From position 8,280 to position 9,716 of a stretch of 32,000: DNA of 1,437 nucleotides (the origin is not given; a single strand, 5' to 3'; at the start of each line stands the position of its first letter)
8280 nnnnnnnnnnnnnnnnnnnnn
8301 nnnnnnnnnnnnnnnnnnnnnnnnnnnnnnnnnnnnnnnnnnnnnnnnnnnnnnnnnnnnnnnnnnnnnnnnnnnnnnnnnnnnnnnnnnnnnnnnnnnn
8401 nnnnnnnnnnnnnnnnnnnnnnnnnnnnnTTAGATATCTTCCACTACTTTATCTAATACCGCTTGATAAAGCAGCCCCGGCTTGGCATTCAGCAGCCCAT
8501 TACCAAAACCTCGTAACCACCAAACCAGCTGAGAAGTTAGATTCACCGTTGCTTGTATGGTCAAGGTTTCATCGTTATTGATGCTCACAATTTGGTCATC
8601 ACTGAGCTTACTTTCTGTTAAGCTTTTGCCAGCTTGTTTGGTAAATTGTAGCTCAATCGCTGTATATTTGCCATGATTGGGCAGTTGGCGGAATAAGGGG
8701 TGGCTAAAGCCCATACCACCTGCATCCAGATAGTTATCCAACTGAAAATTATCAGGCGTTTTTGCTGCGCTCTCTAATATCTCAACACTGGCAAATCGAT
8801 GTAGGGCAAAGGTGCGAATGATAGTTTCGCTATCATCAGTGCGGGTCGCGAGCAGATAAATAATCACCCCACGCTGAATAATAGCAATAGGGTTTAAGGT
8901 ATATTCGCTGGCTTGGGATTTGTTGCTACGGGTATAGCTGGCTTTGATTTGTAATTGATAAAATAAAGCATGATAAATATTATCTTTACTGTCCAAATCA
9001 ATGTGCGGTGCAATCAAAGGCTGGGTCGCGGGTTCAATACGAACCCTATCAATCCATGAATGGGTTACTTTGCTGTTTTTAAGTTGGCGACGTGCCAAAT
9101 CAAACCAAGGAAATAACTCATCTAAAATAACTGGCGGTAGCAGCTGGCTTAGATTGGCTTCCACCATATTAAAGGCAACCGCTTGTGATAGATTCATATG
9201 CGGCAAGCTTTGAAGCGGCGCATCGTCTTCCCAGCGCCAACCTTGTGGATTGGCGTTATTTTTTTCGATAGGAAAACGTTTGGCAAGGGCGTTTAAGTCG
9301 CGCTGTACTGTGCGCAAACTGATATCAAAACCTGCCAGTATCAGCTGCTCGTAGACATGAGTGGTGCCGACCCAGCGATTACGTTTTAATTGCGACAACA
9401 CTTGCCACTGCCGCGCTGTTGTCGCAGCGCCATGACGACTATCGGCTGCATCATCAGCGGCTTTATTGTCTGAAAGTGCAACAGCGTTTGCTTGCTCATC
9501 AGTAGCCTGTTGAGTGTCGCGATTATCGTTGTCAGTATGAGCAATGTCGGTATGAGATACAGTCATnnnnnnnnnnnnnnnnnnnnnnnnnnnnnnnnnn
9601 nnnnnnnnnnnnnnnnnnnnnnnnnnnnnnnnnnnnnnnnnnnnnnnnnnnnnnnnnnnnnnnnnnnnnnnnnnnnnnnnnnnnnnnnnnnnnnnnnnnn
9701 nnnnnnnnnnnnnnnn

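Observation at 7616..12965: Lon-like protease + WYL regulator + TerD-domain protein: co-directional three-gene cluster, candidate undescribed stress- or phage-response module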

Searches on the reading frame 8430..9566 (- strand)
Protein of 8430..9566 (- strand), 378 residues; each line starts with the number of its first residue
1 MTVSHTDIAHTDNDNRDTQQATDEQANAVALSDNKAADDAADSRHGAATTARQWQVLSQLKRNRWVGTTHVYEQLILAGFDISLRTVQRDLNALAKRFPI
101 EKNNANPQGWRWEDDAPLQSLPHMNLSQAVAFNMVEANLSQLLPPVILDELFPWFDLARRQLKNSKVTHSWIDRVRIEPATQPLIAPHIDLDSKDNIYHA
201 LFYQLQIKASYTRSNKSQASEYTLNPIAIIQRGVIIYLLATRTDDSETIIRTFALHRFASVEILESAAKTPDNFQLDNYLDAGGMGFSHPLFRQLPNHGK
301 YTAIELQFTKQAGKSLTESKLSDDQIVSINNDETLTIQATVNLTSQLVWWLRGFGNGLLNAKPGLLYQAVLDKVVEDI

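Call 3: search_protein_families(library=pfam, proteins=[window:8430-9566:-], max_evalue=0.01)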
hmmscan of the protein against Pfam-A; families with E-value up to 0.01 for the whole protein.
window:8430-9566:- (378 aa): 3 families
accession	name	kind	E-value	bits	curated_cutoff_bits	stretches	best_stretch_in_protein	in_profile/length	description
PF13280.12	WYL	-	6.6e-10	39.3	21.8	1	195-263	4-70/70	WYL domain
PF25583.1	WCX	-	0.0049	17.6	23.9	0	304-356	5-54/76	WCX domain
PF08220.18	HTH_DeoR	-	0.0056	16.8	21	0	55-102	4-46/57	DeoR-like helix-turn-helix domain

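Call 4: search_protein_families(library=padloc, proteins=[window:8430-9566:-], max_evalue=0.01)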
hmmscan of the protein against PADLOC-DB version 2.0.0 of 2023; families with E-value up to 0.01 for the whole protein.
window:8430-9566:- (378 aa): 3 families
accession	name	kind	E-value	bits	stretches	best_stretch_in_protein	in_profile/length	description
PDLC01652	WYL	-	7.1e-18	63.5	1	179-369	5-153/162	"CAS-I,CAS-II,CAS-III,CAS-IV,CAS-V,CAS-VI; associated_signaling"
PDLC01457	WYL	-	4.3e-12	44.1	1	75-355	23-218/229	"CAS-I,CAS-II,CAS-III,CAS-IV,CAS-V,CAS-VI; associated_signaling"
PDLC01766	Cas3c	-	1.4e-08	31.4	1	202-358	145-293/1009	-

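Call 5: search_protein_families(library=ncbifam, proteins=[window:8430-9566:-], max_evalue=0.01)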
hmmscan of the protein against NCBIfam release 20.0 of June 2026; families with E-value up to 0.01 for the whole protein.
window:8430-9566:- (378 aa): 0 families

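Call 19: search_solved_structures(query=window:8430-9566:-, max_evalue=1, show_alignments=1)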
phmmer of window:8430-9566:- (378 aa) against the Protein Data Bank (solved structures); distinct sequences matched with E-value up to 1: 0.

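Call 65: find_homologous_proteins(query=A5)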
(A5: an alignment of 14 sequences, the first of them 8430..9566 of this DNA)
Query A5 (14 sequences) (378 aa, profile of the alignment): 703 proteins with E <= 0.001 among 8000 candidates; the best 120 are listed.
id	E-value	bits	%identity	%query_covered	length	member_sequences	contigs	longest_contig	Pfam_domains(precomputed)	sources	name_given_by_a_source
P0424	6.2e-228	774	86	96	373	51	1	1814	PF13280.13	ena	-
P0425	2.3e-227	772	82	97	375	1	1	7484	PF13280.13,PF25583.2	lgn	-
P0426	2.3e-227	772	85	98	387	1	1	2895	PF13280.13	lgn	-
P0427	2.7e-227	772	82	97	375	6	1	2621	PF13280.13,PF25583.2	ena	-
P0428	3.1e-227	772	82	97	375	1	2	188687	PF13280.13,PF25583.2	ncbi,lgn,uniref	ncbi:helix-turn-helix transcriptional regulator [Psychrobacter pacificensis]|uniref:helix-turn-helix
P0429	4.5e-227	771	86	98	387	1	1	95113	PF13280.13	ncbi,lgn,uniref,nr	ncbi:WYL domain-containing protein [Psychrobacter sp. APC 3426]|uniref:helix-turn-helix transcriptio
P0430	4.5e-227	771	85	98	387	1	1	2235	PF13280.13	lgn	-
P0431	7.5e-227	771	82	97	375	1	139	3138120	PF13280.13,PF25583.2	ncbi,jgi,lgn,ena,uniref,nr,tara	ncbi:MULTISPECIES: helix-turn-helix transcriptional regulator [Psychrobacter]|jgi:predicted DNA-bind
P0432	7.6e-227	771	82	97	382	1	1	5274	PF13280.13,PF25583.2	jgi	jgi:predicted DNA-binding transcriptional regulator YafY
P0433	8.0e-227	770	82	97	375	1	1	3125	PF13280.13,PF25583.2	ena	-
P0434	8.0e-227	770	82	97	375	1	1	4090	PF13280.13,PF25583.2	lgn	-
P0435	8.2e-227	770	82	97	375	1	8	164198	PF13280.13,PF25583.2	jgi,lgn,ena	jgi:predicted DNA-binding transcriptional regulator YafY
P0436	8.6e-227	770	82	97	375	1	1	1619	PF13280.13,PF25583.2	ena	-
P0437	9.7e-227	770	82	97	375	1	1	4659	PF13280.13,PF25583.2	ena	-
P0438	1.1e-226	770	82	97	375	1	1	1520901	PF13280.13,PF25583.2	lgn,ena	-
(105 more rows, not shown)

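Call 66: search_solved_structures(query=A5, max_evalue=1, show_alignments=1)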
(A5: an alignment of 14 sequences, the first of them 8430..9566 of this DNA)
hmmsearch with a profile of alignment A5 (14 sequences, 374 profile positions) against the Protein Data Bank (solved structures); distinct sequences matched with E-value up to 1: 0.

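Call 89: predict_structure(alignment_id=A6)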
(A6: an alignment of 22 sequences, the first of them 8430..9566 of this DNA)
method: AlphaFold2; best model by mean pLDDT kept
length: 378 residues; sequences in the alignment: 22
mean_pLDDT: 42.0   pTM: 0.30
mean pLDDT of the five models: 42.0, 40.7, 37.4, 35.5, 34.2
residues with pLDDT >= 90: 0; 70-90: 27; 50-70: 65; < 50: 286
segments of 3 or more residues with pLDDT < 50: 1-67, 77-80, 93-243, 245-288, 318-321, 346-355, 375-378
pLDDT, mean of each block of 10 residues (from residue 1): 28 27 27 25 29 38 44 49 55 44 40 32 29 31 32 35 30 33 33 33 37 35 43 39 46 36 29 37 42 67 74 54 69 78 50 55 66 48
secondary structure, 60 per line:
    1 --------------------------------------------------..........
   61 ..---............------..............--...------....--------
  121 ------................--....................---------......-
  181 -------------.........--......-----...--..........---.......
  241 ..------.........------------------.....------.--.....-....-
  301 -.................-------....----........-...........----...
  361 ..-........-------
elements in order: H51-62 H68-77 H84-97 E100-102 E109-112 H127-142 H145-164 E174-179 H194-202 E205-210 E221-230 E234-242 E249-257 H276-279 H290-294 H296-299 E302-309 H310-318 E326-329 E334-341 H343-353 E358-362 H364-371

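Call 93: search_dna_similar(query=window:8430-9566:-, collection=plasmids, mode=protein, max_evalue=0.001, max_rows=15)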
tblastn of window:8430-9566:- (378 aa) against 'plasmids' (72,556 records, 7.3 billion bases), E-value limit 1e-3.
Records with a match: 26; places in all: 28; records where one place covers at least 80% of the query: 17.
Best place of each record, by identity: <60% 26.
By first word of the organism name: Acinetobacter 3; Marinobacter 2; Pseudomonas 2; Burkholderia 2; Bartonella 2; Methylomonas 1; Vibrio 1; Pantoea 1; Rhodoferax 1; Raoultella 1; and 10 more.
By predicted mobility (MOB-suite, as given by PLSDB): non-mobilizable 12; mobilizable 7; conjugative 7.
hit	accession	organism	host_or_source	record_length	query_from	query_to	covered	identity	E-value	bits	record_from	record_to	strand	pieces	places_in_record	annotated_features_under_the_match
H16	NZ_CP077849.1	Acinetobacter baumannii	Homo sapiens,Rectal swab_P28_BU14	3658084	52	370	84%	49.1%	4e-96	320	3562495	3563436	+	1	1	none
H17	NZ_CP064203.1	Acinetobacter baumannii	Homo sapiens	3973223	52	370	84%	49.1%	4e-96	320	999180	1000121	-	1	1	none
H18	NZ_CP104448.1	Acinetobacter baumannii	Homo sapiens,sputum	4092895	52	370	84%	49.1%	1e-95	319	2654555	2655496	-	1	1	none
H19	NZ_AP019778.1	Methylomonas koyamae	-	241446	52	366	83%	33.8%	2e-40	159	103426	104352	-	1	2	WYL domain-containing protein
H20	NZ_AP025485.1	Vibrio echinoideorum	-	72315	24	360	89%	28.7%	2e-32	135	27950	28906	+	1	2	WYL domain-containing protein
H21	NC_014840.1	Pantoea sp. At-9b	-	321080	49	358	82%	30.5%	5e-31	132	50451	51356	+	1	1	WYL domain-containing protein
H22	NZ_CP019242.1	Rhodoferax antarcticus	Whole organism,environment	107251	55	358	80%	30.8%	2e-36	147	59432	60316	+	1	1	WYL domain-containing protein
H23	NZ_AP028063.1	Marinobacter shengliensis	-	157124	49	351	80%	30.7%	9e-35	143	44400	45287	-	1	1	WYL domain-containing protein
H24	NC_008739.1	Marinobacter nauticus VT8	-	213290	49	351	80%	30.7%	2e-34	142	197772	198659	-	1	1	WYL domain-containing protein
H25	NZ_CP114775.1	Raoultella planticola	Homo sapiens,cell ...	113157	49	362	83%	29.3%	1e-29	127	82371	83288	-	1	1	WYL domain-containing protein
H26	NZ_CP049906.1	Diaphorobacter sp. HDW4B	single bacterial strain,Hydrophilus ...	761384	55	358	80%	30.2%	2e-37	150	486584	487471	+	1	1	WYL domain-containing protein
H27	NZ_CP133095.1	Pseudomonas aeruginosa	Homo sapiens,pus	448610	66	373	81%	28.7%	2e-24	112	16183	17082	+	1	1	WYL domain-containing protein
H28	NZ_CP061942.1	Marinomonas algicola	Ulva pertusa (algae),microorganism ...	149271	61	363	80%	29.1%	6e-26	117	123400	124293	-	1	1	WYL domain-containing protein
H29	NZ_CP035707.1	Sphaerotilus sulfidivorans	cell culture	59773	49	353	81%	28.8%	4e-25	114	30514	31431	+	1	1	WYL domain-containing protein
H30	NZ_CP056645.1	Citrobacter freundii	culture,Freshwater sample from ...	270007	49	362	83%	27.7%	7e-26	116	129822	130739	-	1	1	WYL domain-containing protein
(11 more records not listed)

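Call 94: get_annotated_region(hit=H16, flank=8000)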
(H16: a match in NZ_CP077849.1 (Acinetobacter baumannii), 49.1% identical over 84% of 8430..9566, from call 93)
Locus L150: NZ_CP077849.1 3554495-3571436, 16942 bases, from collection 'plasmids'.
description: Acinetobacter baumannii strain DETAB-P16 plasmid pDETAB15, complete sequence
organism: Acinetobacter baumannii (NCBI taxid 470)
taxonomy: Bacteria; Pseudomonadota; Gammaproteobacteria; Moraxellales; Moraxellaceae; Acinetobacter; Acinetobacter baumannii
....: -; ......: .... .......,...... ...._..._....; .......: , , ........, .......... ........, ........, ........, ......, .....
typing (MOB-suite, as given by PLSDB): mobilizable; replicon rep_cluster_1254; relaxase MOBP
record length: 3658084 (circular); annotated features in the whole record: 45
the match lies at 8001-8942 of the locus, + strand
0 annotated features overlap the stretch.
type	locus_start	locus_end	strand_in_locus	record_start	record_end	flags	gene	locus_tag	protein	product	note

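Call 97: search_protein_families(library=pfam, proteins=[L150:4034-4768:-, L150:4785-5564:-, L150:5567-6205:-, L150:6186-7736:-, L150:7962-8969:+, L150:9356-11236:-, L150:11856-12761:+, L150:12775-13617:+], max_evalue=0.0001)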
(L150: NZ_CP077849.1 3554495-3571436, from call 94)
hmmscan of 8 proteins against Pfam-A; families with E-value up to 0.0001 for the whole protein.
L150:4034-4768:- (244 aa): 1 family
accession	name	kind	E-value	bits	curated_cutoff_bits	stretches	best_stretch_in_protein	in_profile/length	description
PF00227.31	Proteasome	-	1.3e-07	31.9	22.4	1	4-172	7-164/189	Proteasome subunit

L150:4785-5564:- (259 aa): 3 families
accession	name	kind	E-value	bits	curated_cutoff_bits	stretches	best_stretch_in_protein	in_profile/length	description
PF01841.26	Transglut_core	-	4.5e-22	78.8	23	1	124-212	16-107/108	Transglutaminase-like superfamily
PF08379.15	Bact_transglu_N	-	8e-12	46.2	27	1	4-79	2-80/80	Bacterial transglutaminase-like N-terminal region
PF04473.18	DUF553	-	5.1e-05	23.2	20.5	1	94-225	40-125/140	Transglutaminase-like domain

L150:5567-6205:- (212 aa): 1 family
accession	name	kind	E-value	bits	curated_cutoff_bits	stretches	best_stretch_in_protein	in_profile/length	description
PF04168.17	Alpha-E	-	1.2e-09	38.8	20.8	1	21-165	5-172/294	A predicted alpha-helical domain with a conserved ER motif.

L150:6186-7736:- (516 aa): 2 families
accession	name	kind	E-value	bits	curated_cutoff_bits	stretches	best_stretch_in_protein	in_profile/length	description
PF14403.11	CP_ATPgrasp_2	-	7.4e-152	506.1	32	1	115-489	1-374/374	Circularly permuted ATP-grasp type 2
PF04174.18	CP_ATPgrasp_1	-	1.5e-130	435.5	23.1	1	115-444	1-332/332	A circularly permuted ATPgrasp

L150:7962-8969:+ (335 aa): 2 families
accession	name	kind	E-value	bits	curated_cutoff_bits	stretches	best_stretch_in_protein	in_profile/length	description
PF13280.12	WYL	-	1.5e-12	47.8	21.8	1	157-224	4-70/70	WYL domain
PF25583.1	WCX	-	4.2e-08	33.9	23.9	1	259-329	3-70/76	WCX domain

L150:9356-11236:- (626 aa): 7 families
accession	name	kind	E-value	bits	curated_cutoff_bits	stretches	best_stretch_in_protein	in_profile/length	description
PF01134.28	GIDA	-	1.2e-170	568.2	22.1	1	8-398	1-390/391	Glucose inhibited division protein A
PF13932.14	SAM_GIDA_C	-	3.3e-25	88.1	27.1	1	558-612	2-56/57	tRNA modifying enzyme MnmG/GidA C-terminal helical bundle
PF21680.2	GIDA_C_1st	-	1.4e-22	80.7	24.7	1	460-552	1-95/96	tRNA modifying enzyme MnmG/GidA C-terminal helical domain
PF12831.13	FAD_oxidored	-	7.9e-09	35.7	27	1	8-155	1-144/416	FAD dependent oxidoreductase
PF07992.20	Pyr_redox_2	-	2e-05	24.6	26.1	1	7-156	1-108/291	Pyridine nucleotide-disulphide oxidoreductase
PF00890.30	FAD_binding_2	-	2.2e-05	24.3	20.4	0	8-38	1-31/414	FAD binding domain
PF01266.30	DAO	-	9.4e-05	22.5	27.9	0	8-36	1-29/353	FAD dependent oxidoreductase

L150:11856-12761:+ (301 aa): 6 families
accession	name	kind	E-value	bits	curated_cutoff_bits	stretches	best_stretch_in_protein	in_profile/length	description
PF06325.19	PrmA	-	1.1e-90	304.6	22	1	2-298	1-296/296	Ribosomal protein L11 methyltransferase (PrmA)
PF05175.20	MTS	-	2.2e-08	34.3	23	1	148-234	22-105/170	Methyltransferase small domain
PF13847.12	Methyltransf_31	-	6.8e-07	29.5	27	1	159-258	3-108/145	Methyltransferase domain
PF13649.12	Methyltransf_25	-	4.5e-06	27.7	27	1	163-255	1-97/97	Methyltransferase domain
PF03602.21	Cons_hypoth95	-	4.6e-05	23.6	24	1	152-206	35-88/182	Conserved hypothetical protein 95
PF08242.18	Methyltransf_12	-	6.6e-05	24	30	0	165-235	2-73/98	Methyltransferase domain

L150:12775-13617:+ (280 aa): 3 families
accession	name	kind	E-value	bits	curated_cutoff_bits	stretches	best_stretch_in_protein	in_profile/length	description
PF11906.13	DUF3426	-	1.2e-16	61.6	27.7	1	138-277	2-147/147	Protein of unknown function (DUF3426)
PF13717.11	Zn_ribbon_4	-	2.2e-05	24.7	30.3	1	6-38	3-35/36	zinc-ribbon domain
PF13719.11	Zn_ribbon_5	-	4.3e-05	23.6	29.3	1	6-38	3-35/37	zinc-ribbon domain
